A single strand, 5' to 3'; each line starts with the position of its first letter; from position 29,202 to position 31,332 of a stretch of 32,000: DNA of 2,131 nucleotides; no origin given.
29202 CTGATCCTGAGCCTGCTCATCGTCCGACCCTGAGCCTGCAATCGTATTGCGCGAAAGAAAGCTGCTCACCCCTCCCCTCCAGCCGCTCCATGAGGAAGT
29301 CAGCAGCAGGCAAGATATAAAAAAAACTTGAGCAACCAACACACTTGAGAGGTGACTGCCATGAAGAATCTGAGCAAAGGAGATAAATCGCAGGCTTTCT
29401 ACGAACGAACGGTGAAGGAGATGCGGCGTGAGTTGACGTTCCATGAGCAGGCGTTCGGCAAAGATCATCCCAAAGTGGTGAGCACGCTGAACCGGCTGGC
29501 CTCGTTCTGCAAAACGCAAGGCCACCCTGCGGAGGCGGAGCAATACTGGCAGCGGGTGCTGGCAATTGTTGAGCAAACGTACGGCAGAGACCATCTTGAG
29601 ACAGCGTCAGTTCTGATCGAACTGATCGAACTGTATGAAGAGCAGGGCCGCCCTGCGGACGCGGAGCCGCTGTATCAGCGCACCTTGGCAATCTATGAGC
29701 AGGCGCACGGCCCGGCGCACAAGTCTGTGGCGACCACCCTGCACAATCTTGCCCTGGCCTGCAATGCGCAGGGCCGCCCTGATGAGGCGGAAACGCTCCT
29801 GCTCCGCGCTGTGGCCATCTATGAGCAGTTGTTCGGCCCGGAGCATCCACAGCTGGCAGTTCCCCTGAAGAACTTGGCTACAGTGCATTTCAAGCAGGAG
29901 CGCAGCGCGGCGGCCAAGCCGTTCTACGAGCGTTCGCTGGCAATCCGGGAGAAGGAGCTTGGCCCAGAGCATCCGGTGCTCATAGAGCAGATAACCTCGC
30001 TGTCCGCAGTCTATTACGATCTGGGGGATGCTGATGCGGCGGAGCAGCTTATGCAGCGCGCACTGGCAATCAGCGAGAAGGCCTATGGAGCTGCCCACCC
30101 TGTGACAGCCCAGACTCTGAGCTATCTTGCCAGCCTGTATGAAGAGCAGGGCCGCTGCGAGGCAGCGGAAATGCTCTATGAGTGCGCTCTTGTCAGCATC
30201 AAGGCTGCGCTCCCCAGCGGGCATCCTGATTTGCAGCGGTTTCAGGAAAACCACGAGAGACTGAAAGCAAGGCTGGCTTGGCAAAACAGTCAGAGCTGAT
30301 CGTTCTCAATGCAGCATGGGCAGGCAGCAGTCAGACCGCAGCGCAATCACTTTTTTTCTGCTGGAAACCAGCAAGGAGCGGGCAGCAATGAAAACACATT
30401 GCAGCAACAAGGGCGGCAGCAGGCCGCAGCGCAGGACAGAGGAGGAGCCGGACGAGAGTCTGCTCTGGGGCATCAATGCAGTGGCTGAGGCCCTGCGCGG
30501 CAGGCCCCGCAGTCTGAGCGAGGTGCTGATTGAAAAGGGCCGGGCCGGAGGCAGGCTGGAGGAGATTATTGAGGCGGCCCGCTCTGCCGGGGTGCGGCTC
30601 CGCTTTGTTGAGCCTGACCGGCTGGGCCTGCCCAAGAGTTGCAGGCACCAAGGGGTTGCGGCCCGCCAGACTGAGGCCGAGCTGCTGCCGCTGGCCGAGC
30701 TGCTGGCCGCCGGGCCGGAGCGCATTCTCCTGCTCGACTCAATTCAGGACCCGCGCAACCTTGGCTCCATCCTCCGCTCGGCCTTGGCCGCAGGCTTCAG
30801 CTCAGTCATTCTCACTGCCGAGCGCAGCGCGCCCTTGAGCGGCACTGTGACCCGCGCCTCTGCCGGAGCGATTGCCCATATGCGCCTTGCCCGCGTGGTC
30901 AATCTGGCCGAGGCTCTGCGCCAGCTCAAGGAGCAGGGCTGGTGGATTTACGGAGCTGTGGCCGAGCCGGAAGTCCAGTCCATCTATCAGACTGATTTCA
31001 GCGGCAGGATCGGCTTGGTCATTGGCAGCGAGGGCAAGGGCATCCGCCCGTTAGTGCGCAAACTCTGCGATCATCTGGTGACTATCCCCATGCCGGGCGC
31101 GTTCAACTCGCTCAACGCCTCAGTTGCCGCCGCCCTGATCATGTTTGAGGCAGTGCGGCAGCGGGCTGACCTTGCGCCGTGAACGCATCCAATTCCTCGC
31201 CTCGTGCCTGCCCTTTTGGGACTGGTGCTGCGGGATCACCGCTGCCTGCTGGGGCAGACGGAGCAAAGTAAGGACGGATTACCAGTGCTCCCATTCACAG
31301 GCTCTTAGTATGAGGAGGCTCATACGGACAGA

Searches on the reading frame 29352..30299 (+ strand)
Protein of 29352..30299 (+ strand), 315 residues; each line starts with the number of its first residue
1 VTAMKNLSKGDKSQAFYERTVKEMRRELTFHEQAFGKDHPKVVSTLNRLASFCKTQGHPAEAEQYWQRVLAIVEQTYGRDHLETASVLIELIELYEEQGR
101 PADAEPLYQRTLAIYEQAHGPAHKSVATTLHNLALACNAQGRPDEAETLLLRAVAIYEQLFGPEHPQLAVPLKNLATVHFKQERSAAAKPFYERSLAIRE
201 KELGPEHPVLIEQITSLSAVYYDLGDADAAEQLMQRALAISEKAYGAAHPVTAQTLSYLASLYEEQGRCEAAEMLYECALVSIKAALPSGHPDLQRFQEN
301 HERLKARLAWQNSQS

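Call 3: search_protein_families(library=pfam, proteins=[window:29352-30299:+], max_evalue=0.01)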
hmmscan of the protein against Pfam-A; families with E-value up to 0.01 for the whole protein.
window:29352-30299:+ (315 aa): 15 families
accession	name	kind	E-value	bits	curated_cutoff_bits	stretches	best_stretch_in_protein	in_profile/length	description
PF13424.12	TPR_12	-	1.7e-73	243.2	30.1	5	126-201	2-77/77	Tetratricopeptide repeat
PF13374.12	TPR_10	-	2.3e-62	205.8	27.5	6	126-166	1-41/42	Tetratricopeptide repeat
PF24885.1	TPR_NPHP3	-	3.2e-43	148.3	100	3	190-293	120-222/239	Nephrocystin-3 TPR domain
PF00515.34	TPR_1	-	1.7e-18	66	27.8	1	128-158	2-32/34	Tetratricopeptide repeat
PF13176.12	TPR_7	-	2.1e-17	62.1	27.9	1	129-161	1-33/36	Tetratricopeptide repeat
PF13428.12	TPR_14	-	1.4e-16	59.7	23.5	1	130-158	4-32/44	Tetratricopeptide repeat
PF07719.23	TPR_2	-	1.5e-16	59.5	27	0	128-158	2-32/34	Tetratricopeptide repeat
PF07721.20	TPR_4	-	4e-14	52.2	27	1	129-150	3-24/26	Tetratricopeptide repeat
PF17874.7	TPR_MalT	-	3.4e-13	50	45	2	177-274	49-143/336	MalT-like TPR region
PF13181.12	TPR_8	-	4.8e-11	42.3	25.7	0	128-158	2-32/34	Tetratricopeptide repeat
PF13432.12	TPR_16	-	5.9e-10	39.8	32.7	1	56-118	10-64/65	Tetratricopeptide repeat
PF11207.13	DUF2989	-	1.1e-07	32.3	23.8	1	214-272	142-196/201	Protein of unknown function (DUF2989)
PF14559.12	TPR_19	-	1.3e-06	29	25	1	97-156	3-54/68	Tetratricopeptide repeat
PF11846.14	Wzy_C_2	-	2.6e-06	28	28.5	0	128-158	147-177/191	Virulence factor membrane-bound polymerase, C-terminal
PF13431.12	TPR_17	-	2.2e-05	24.8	24.4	0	129-147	15-33/34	Tetratricopeptide repeat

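Call 4: search_protein_families(library=padloc, proteins=[window:29352-30299:+], max_evalue=0.01)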
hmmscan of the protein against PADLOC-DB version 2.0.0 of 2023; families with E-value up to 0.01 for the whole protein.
window:29352-30299:+ (315 aa): 1 family
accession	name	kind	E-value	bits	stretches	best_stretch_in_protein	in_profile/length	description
PDLC01169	TPR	-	4.9e-06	24.1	1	45-160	111-221/252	TPR repeats containing protein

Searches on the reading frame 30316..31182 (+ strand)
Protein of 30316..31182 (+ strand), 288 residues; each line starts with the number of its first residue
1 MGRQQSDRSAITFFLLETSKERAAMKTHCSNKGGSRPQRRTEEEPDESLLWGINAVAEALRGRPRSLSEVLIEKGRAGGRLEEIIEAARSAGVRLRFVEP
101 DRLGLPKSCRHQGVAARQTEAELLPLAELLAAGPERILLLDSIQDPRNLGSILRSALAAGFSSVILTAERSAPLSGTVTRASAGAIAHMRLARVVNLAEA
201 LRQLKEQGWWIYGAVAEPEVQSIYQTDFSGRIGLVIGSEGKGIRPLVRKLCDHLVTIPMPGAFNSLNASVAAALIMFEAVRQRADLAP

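Call 3: search_protein_families(library=pfam, proteins=[window:30316-31182:+], max_evalue=0.01)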
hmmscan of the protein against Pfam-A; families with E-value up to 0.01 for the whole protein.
window:30316-31182:+ (288 aa): 2 families
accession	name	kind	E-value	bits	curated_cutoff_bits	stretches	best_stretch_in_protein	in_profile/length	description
PF00588.24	SpoU_methylase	-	2.8e-41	141.4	29.7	1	137-277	3-142/142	SpoU rRNA Methylase family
PF08032.17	SpoU_sub_bind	-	1.3e-14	54.7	22.8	1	49-121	1-73/76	RNA 2'-O ribose methyltransferase substrate binding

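Call 4: search_protein_families(library=padloc, proteins=[window:30316-31182:+], max_evalue=0.01)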
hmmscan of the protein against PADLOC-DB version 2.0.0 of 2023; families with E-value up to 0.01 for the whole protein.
window:30316-31182:+ (288 aa): 0 families
